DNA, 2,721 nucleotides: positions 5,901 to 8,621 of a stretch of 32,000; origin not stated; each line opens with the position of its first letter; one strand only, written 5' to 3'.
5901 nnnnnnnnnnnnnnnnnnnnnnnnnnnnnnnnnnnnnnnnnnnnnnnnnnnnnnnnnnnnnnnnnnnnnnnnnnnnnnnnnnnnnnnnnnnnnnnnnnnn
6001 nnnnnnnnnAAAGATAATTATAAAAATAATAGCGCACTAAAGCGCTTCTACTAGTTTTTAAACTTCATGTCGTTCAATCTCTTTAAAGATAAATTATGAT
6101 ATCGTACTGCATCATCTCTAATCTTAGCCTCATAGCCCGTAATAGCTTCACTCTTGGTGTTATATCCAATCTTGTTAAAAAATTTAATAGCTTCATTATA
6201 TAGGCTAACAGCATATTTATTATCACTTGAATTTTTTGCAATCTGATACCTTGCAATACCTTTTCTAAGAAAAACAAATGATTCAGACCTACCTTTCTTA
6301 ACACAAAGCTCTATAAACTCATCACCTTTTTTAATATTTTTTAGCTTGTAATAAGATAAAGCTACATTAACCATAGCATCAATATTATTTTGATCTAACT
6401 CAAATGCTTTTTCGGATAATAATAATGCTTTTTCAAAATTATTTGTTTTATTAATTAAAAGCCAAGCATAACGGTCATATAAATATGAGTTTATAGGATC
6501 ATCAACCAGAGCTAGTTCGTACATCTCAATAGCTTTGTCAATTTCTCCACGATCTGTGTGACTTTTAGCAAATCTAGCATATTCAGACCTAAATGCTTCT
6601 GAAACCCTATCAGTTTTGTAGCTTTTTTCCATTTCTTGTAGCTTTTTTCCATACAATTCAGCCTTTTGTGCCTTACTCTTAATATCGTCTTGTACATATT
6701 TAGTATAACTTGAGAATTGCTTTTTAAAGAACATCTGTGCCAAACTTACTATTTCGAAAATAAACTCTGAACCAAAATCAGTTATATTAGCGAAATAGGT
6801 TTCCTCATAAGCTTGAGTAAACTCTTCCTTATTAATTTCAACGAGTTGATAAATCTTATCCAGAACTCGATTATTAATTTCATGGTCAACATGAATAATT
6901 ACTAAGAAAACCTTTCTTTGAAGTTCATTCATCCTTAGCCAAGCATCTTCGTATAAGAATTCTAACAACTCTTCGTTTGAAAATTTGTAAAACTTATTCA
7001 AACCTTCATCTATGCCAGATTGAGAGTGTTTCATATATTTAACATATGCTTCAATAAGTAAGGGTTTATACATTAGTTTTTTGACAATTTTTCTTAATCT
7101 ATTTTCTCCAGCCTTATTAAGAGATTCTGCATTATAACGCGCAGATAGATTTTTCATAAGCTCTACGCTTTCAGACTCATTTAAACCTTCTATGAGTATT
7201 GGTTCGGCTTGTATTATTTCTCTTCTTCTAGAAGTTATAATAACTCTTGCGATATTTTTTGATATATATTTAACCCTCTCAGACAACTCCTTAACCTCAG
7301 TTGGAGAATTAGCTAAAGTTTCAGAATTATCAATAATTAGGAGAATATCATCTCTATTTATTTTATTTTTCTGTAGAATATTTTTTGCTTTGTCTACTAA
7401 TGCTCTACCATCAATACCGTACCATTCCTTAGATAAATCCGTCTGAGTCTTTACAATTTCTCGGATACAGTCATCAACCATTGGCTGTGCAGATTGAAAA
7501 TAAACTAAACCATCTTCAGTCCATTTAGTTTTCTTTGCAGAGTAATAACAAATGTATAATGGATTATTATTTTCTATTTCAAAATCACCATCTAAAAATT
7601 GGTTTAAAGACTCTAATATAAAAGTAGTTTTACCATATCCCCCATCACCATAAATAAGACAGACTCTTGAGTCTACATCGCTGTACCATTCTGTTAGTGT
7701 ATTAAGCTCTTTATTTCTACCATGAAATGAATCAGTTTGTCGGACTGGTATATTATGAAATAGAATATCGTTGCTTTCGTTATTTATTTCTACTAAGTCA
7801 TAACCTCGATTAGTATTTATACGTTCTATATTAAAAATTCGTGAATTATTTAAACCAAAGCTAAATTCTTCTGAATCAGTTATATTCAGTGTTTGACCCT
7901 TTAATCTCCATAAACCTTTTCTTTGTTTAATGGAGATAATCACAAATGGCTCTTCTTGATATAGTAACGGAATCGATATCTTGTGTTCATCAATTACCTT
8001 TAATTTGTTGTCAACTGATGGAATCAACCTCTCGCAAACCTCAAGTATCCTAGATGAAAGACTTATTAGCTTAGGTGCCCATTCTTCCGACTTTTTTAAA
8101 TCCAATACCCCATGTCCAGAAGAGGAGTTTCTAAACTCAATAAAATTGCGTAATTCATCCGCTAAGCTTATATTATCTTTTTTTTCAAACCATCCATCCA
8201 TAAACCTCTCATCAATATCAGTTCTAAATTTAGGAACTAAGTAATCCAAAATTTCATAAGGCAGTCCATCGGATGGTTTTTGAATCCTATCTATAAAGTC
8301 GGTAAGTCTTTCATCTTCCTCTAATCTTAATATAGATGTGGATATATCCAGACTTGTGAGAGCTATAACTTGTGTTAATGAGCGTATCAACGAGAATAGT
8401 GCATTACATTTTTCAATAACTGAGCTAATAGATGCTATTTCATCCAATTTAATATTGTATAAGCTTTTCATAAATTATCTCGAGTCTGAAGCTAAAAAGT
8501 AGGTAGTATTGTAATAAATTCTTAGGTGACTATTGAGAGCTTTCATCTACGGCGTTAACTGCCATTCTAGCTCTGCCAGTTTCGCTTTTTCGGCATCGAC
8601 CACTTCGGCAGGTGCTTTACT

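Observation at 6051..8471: Compositionally foreign single-gene islet encoding an effector / NB-ARC-like STAND NTPase / TPR protein: candidate stand-alone NLR/Avs-like defence sensor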

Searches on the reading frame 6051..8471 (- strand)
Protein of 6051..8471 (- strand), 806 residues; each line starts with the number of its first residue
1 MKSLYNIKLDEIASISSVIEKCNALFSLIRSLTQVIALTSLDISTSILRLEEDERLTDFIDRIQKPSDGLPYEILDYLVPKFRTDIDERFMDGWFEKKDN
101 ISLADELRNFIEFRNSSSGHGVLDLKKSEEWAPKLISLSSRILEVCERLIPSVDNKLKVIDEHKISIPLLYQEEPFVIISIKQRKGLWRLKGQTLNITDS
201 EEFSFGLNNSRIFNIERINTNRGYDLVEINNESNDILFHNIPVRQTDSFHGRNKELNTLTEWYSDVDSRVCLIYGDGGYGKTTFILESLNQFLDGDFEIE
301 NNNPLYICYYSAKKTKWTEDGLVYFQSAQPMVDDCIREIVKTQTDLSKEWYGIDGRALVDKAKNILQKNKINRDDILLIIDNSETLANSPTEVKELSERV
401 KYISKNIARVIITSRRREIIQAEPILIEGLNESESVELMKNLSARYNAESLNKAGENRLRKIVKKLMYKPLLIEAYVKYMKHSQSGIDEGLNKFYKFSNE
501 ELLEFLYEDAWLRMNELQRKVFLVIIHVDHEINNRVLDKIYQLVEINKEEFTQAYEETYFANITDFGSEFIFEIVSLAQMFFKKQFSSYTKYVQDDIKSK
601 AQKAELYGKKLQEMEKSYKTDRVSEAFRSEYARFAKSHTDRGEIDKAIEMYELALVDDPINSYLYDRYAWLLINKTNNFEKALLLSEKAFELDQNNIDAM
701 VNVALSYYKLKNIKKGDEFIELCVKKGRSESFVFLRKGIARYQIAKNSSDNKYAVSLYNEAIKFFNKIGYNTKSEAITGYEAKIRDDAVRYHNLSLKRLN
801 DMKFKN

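Call 3: search_protein_families(library=pfam, proteins=[window:6051-8471:-], max_evalue=1)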
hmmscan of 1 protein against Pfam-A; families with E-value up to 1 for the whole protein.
window:6051-8471:- (806 aa): 25 families
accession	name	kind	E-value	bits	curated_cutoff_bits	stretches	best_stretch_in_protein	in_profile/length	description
PF01637.24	ATPase_2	-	1.6e-08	35.1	33.2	1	249-412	1-153/225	ATPase domain predominantly from Archaea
PF00931.28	NB-ARC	-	1.1e-05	25.3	23.5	1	255-482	4-207/248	NB-ARC domain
PF24883.2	NPHP3_N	-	3.8e-05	24.4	24.8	1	258-415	11-164/164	Nephrocystin 3, N-terminal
PF20720.3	nSTAND3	-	0.00026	21.1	27.2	1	268-299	17-48/155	Novel STAND NTPase 3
PF13191.12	AAA_16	-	0.0003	21.7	32.6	1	249-306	2-63/167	AAA ATPase domain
PF13414.12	TPR_11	-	0.0004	20.4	26.8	1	677-710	8-41/42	TPR repeat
PF20703.3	nSTAND1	-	0.00059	20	27.1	1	245-416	12-161/379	Novel STAND NTPase 1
PF13401.12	AAA_22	-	0.00069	20.4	27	1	269-410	6-119/130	AAA domain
PF13431.12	TPR_17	-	0.00096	19.7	24.4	1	651-682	2-32/34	Tetratricopeptide repeat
PF12895.13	ANAPC3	-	0.001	19.7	27.2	1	641-716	2-75/82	Anaphase-promoting complex, cyclosome, subunit 3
PF13429.12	TPR_15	-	0.001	19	26.2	1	633-684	151-203/280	Tetratricopeptide repeat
PF10602.15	RPN7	-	0.0035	17.5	29.6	1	597-654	5-62/174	26S proteasome subunit RPN7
PF00515.34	TPR_1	-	0.0079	16.4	27.8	0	637-655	10-28/34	Tetratricopeptide repeat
PF07719.23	TPR_2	-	0.0081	16.7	27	0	635-659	8-32/34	Tetratricopeptide repeat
PF13479.12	AAA_24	-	0.017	15.4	27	1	269-298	3-23/195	AAA domain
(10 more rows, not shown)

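Call 4: search_protein_families(library=padloc, proteins=[window:6051-8471:-], max_evalue=1)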
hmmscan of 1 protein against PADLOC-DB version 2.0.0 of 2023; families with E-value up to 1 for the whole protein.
window:6051-8471:- (806 aa): 0 families

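Call 5: search_protein_families(library=ncbifam, proteins=[window:6051-8471:-], max_evalue=1)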
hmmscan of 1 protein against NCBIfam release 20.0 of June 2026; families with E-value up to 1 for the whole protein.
window:6051-8471:- (806 aa): 4 families
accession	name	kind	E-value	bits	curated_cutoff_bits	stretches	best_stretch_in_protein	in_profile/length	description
TIGR02917.1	PEP_TPR_lipo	equivalog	4.2e-07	28.2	312.2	1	626-765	497-631/899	XrtA/PEP-CTERM system TPR-repeat protein PrsT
NF040586.1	FxSxx_TPR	equivalog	6.2e-07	28.3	300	2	372-498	103-213/830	FxSxx-COOH system tetratricopeptide repeat protein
NF040959.1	MamA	equivalog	0.00031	20.3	200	1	631-773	40-184/204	magnetosome protein MamA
TIGR02552.1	LcrH_SycD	equivalog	0.032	13.9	104.8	1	633-731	23-120/136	SycD/LcrH family type III secretion system chaperone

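Call 6: find_homologous_proteins(query=window:6051-8471:-)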
Query window:6051-8471:- (806 aa): 166 proteins with E <= 0.001 among 8000 candidates; the best 120 are listed.
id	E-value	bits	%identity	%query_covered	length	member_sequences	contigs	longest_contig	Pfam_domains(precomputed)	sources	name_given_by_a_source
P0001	0.0e+0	1762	99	100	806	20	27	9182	PF01637.25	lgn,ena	-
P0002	0.0e+0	1594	89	100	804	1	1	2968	PF14559.13,PF13414.13,PF01637.25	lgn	-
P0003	0.0e+0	1591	89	100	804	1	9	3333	PF24883.3,PF01637.25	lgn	-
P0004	0.0e+0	1322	74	100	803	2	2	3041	PF14559.13,PF13414.13,PF24883.3,PF12895.14,PF01637.25,PF07719.24,PF13191.13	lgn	-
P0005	0.0e+0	1322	75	100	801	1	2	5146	PF14559.13,PF13414.13,PF00515.35,PF01637.25,PF07719.24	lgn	-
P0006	0.0e+0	1308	74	100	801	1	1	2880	PF13414.13,PF00515.35,PF01637.25,PF13181.13,PF07719.24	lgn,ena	-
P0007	0.0e+0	1067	60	100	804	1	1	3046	PF01637.25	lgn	-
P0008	0.0e+0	1059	60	100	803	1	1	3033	PF01637.25,PF00931.29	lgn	-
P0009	0.0e+0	1054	60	100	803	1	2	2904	PF01637.25,PF00931.29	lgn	-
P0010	5.0e-296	1002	56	100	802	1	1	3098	PF13414.13,PF01637.25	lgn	-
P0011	1.5e-277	941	54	100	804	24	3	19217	PF24883.3,PF01637.25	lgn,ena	-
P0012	2.1e-268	911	74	69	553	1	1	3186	PF01637.25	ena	-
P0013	2.8e-251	854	49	99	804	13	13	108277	PF24883.3,PF01637.25,PF00931.29,PF13191.13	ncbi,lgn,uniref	ncbi:NB-ARC domain-containing protein [Acinetobacter baumannii]|uniref:NB-ARC domain-containing prot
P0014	5.8e-251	853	48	100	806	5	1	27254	PF13414.13,PF01637.25,PF00931.29,PF13191.13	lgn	-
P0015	8.1e-249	846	49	100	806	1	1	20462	PF13414.13,PF01637.25,PF00931.29,PF13191.13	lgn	-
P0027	3.7e-215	735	44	100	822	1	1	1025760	PF13414.13,PF20703.4,PF01637.25,PF13191.13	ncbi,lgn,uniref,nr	ncbi:tetratricopeptide repeat protein [Marinobacterium stanieri]|uniref:Novel STAND NTPase 1 domain-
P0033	8.3e-212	724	44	97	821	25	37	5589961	PF20703.4,PF01637.25,PF13191.13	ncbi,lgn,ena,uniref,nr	ncbi:tetratricopeptide repeat protein [Klebsiella pneumoniae]|uniref:tetratricopeptide repeat protei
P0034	1.1e-211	724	44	100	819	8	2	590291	PF20703.4,PF01637.25,PF13191.13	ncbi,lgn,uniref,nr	ncbi:ATP-binding protein [Providencia rettgeri]|uniref:hypothetical protein n=1 Tax=Providencia rett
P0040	3.8e-210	718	42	100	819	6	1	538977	PF01637.25,PF13191.13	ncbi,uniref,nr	ncbi:tetratricopeptide repeat protein [Stutzerimonas stutzeri]|uniref:tetratricopeptide repeat prote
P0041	6.1e-210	718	45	97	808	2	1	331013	PF20703.4,PF01637.25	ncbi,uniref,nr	ncbi:hypothetical protein [Pectobacterium versatile]|uniref:hypothetical protein n=1 Tax=Pectobacter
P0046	9.7e-207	707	43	93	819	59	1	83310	PF01637.25,PF13191.13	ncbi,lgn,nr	ncbi:hypothetical protein L4Z50_002601 [Pseudomonas aeruginosa]|nr:hypothetical protein [Pseudomonas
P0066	5.2e-196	672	43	95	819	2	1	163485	PF13431.13,PF01637.25,PF13191.13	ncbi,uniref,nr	ncbi:ATP-binding protein [Yersinia mollaretii]|uniref:ATP-binding protein n=1 Tax=Yersinia mollareti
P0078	1.4e-191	657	42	91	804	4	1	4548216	PF13431.13,PF13414.13,PF01637.25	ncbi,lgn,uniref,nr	ncbi:hypothetical protein EAG21025_28200 [Enterobacter asburiae]|uniref:tetratricopeptide repeat pro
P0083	2.4e-189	650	43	92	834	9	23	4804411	PF01637.25,PF13191.13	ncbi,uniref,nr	ncbi:TPA: hypothetical protein ACGIZ8_000912 [Yersinia enterocolitica]|uniref:hypothetical protein n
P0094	3.0e-183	630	40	95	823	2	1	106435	PF20703.4,PF01637.25,PF13191.13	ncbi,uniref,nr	ncbi:ATP-binding protein [Vibrio harveyi]|uniref:ATP-binding protein n=1 Tax=Vibrio harveyi TaxID=66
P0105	1.7e-172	594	38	100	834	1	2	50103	PF14559.13,PF21033.5,PF20703.4,PF07719.24,PF00931.29,PF13191.13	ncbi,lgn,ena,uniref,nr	ncbi:NB-ARC domain-containing protein [Pseudomonas sp. Pdm06]|uniref:NB-ARC domain-containing protei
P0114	3.8e-168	580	40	99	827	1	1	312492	PF01637.25,PF13191.13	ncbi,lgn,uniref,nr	ncbi:AAA family ATPase [Burkholderia territorii]|uniref:AAA family ATPase n=1 Tax=Burkholderia terri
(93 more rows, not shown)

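Call 8: find_encoding_contigs(protein=window:6051-8471:-, flank=10000, max_places=8)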
Protein window:6051-8471:- (806 aa): 8 contigs read that carry it; 5 places shown.
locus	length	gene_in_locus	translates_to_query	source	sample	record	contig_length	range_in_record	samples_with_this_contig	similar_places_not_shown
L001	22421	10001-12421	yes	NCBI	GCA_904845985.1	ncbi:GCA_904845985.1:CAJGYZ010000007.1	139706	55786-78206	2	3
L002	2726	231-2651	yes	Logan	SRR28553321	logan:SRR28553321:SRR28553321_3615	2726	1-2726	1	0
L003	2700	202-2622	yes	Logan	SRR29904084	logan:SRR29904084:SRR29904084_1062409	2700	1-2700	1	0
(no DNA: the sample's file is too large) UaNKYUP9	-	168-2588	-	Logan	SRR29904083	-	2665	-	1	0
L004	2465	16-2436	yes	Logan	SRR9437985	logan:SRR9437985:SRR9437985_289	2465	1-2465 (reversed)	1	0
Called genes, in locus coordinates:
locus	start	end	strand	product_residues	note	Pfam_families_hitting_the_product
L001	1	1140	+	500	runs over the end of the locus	-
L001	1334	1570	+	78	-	PF26620:DUF8197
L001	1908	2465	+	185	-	PF03695:UPF0149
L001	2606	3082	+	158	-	PF01906:YbjQ_1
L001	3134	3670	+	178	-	PF01906:YbjQ_1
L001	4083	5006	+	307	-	PF13593:SBF_like, PF01758:SBF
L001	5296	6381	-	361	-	PF01226:Form_Nir_trans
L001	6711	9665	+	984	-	PF00133:tRNA-synt_1, PF09334:tRNA-synt_1g (weak), PF13603:tRNA-synt_1_2, PF08264:Anticodon_1, PF10458:Val_tRNA-synt_C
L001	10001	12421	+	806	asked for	PF01637:ATPase_2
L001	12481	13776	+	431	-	PF02342:TerD, PF10138:vWA-TerF-like, PF07002:Copine (weak)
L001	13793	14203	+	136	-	-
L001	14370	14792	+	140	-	PF04304:DUF454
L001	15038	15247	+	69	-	PF00313:CSD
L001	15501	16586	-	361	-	PF03601:Cons_hypoth698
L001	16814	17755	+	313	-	PF00126:HTH_1, PF03466:LysR_substrate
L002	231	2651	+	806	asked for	PF01637:ATPase_2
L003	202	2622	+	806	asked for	PF01637:ATPase_2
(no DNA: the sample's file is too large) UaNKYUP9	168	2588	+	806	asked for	PF01637:ATPase_2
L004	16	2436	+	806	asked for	PF01637:ATPase_2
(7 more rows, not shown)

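Call 24: find_encoding_contigs(protein=P0033, flank=8000, max_places=5)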
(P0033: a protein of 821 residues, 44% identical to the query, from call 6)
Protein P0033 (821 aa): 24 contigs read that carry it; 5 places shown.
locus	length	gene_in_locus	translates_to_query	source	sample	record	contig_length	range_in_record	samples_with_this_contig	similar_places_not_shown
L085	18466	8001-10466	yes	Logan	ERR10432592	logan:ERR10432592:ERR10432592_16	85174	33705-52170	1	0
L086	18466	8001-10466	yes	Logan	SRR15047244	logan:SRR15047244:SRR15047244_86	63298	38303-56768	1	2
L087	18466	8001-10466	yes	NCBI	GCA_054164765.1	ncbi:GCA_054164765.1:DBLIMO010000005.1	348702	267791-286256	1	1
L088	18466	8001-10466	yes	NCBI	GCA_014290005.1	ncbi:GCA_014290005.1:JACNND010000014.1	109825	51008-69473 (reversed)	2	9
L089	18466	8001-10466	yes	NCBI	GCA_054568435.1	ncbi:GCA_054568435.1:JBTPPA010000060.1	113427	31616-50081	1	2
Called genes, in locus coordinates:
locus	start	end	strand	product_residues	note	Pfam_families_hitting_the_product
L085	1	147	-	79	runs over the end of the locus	PF03891:DUF333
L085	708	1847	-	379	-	PF05954:Phage_GPD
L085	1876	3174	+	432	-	PF22671:Gp18_domIII_N, PF04984:Phage_sheath_1, PF17482:Phage_sheath_1C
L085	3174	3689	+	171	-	PF04985:Phage_tube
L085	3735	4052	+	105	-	-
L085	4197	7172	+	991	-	PF10145:PhageMin_Tail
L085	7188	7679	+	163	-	PF06995:Phage_P2_GpU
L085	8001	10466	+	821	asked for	PF01637:ATPase_2 (weak), PF13191:AAA_16 (faint), PF20703:nSTAND1 (weak)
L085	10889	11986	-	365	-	PF12571:Phage_tail_fib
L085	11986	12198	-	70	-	-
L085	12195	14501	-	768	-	-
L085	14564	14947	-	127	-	PF05944:Phage_term_smal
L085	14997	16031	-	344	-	PF05125:Phage_cap_P2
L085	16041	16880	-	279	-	PF05929:Phage_GPO_N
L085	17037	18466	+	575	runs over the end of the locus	PF06056:Terminase_5, PF13384:HTH_23, PF13551:HTH_29 (faint), PF03237:Terminase_6N, PF17289:Terminase_6C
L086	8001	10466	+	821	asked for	PF01637:ATPase_2 (weak), PF13191:AAA_16 (faint), PF20703:nSTAND1 (weak)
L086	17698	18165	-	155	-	PF06891:P2_Phage_GpR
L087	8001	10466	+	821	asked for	PF01637:ATPase_2 (weak), PF13191:AAA_16 (faint), PF20703:nSTAND1 (weak)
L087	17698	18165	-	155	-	PF06891:P2_Phage_GpR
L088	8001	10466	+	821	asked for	PF01637:ATPase_2 (weak), PF13191:AAA_16 (faint), PF20703:nSTAND1 (weak)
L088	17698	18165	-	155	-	PF06891:P2_Phage_GpR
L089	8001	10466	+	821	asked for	PF01637:ATPase_2 (weak), PF13191:AAA_16 (faint), PF20703:nSTAND1 (weak)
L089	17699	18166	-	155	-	PF06891:P2_Phage_GpR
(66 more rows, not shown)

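Call 25: find_encoding_contigs(protein=P0013, flank=8000, max_places=4)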
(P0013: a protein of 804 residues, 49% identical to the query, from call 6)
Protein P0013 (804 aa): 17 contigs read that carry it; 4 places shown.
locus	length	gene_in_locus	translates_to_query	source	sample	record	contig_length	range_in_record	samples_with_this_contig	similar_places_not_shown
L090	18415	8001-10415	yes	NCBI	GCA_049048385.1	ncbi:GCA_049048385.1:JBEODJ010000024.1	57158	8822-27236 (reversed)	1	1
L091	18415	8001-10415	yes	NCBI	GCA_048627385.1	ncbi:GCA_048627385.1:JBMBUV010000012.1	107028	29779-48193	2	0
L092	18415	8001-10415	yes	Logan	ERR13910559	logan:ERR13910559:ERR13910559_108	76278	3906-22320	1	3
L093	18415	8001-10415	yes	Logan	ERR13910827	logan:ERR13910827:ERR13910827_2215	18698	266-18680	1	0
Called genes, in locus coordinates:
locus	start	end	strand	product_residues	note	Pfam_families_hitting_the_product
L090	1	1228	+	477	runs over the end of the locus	PF00392:GntR, PF00155:Aminotran_1_2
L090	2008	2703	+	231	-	PF08722:Tn7_TnsA-like_N, PF08721:Tn7_Tnp_TnsA_C (weak)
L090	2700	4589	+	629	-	PF13518:HTH_28 (faint), PF00665:rve (faint), PF09299:Mu-transpos_C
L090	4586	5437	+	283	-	PF05621:TniB, PF13401:AAA_22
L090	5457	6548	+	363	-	PF06527:TniQ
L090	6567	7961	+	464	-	-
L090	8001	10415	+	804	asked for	PF01637:ATPase_2 (weak), PF13191:AAA_16 (weak), PF00931:NB-ARC (weak), PF24883:NPHP3_N (weak)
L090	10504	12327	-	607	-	-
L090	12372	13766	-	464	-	PF14130:Cap4_nuclease, PF18145:SAVED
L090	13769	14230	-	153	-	PF14464:Prok-JAB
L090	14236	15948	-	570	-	PF00899:ThiF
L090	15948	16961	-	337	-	PF18144:SMODS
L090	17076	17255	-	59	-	-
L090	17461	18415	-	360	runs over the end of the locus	PF01381:HTH_3, PF06114:Peptidase_M78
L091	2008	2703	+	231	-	PF08722:Tn7_TnsA-like_N, PF08721:Tn7_Tnp_TnsA_C (weak)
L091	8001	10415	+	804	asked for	PF01637:ATPase_2 (weak), PF13191:AAA_16 (weak), PF00931:NB-ARC (weak), PF24883:NPHP3_N (weak)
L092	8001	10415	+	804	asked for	PF01637:ATPase_2 (weak), PF13191:AAA_16 (weak), PF00931:NB-ARC (weak), PF24883:NPHP3_N (weak)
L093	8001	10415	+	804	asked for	PF01637:ATPase_2 (weak), PF13191:AAA_16 (weak), PF00931:NB-ARC (weak), PF24883:NPHP3_N (weak)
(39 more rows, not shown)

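Call 28: search_dna_similar(query=P0033, collection=phages, mode=protein, max_rows=20)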
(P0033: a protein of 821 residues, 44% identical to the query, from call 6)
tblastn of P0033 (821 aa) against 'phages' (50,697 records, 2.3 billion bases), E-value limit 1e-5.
No match.

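Call 34: predict_structure(alignment_id=A2)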
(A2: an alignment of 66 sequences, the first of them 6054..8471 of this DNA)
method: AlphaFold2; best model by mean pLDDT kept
length: 806 residues; sequences in the alignment: 66
mean_pLDDT: 85.6   pTM: 0.42
mean pLDDT of the five models: 85.6, 85.3, 83.6, 82.9, 81.3
residues with pLDDT >= 90: 377; 70-90: 358; 50-70: 59; < 50: 12
segments of 3 or more residues with pLDDT < 50: 217-222, 317-322
pLDDT, mean of each block of 10 residues (from residue 1): 95 93 94 95 79 77 89 92 80 83 91 76 84 95 93 86 86 93 85 91 83 57 72 83 76 89 90 76 89 86 89 58 62 83 73 86 91 93 78 85 93 82 86 89 88 90 84 83 79 63 67 88 94 93 90 75 82 85 92 95 92 76 80 89 93 94 95 95 97 93 96 95 90 94 93 94 90 66 89 93 77
secondary structure, 60 per line:
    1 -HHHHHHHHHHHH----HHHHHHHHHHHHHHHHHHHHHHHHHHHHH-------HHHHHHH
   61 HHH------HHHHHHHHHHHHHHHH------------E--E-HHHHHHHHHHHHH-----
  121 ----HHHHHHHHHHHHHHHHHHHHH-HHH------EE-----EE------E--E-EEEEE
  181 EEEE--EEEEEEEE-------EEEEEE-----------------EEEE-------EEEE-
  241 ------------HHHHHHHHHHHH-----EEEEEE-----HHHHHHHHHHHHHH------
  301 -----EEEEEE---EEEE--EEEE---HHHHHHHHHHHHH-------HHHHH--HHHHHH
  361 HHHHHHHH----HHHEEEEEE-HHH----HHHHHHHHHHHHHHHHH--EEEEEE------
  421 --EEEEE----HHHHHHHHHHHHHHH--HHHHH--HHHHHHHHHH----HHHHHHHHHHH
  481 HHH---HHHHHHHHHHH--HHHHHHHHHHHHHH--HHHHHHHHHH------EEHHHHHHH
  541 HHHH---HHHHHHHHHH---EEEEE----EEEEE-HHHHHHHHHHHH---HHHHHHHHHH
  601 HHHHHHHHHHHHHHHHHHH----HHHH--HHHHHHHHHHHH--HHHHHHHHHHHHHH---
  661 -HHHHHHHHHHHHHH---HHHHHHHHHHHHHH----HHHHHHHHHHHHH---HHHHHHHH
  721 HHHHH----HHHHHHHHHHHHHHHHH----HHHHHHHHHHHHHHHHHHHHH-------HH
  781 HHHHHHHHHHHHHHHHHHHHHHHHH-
elements in order (helices of 4 or more, strands of 3 or more residues): H2-13 H18-46 H54-63 H70-85 H103-115 H125-145 E176-184 E187-194 E202-207 E225-228 E236-239 H253-264 E270-275 H281-294 E306-311 E315-318 E321-324 H328-340 H348-352 H355-368 E376-381 H390-406 E409-414 E423-427 H432-446 H449-453 H456-465 H470-483 H487-497 H500-513 H516-525 H534-544 H548-557 E561-565 E570-574 H576-587 H591-619 H624-627 H630-641 H644-657 H662-675 H679-692 H697-709 H713-725 H730-746 H751-771 H779-805
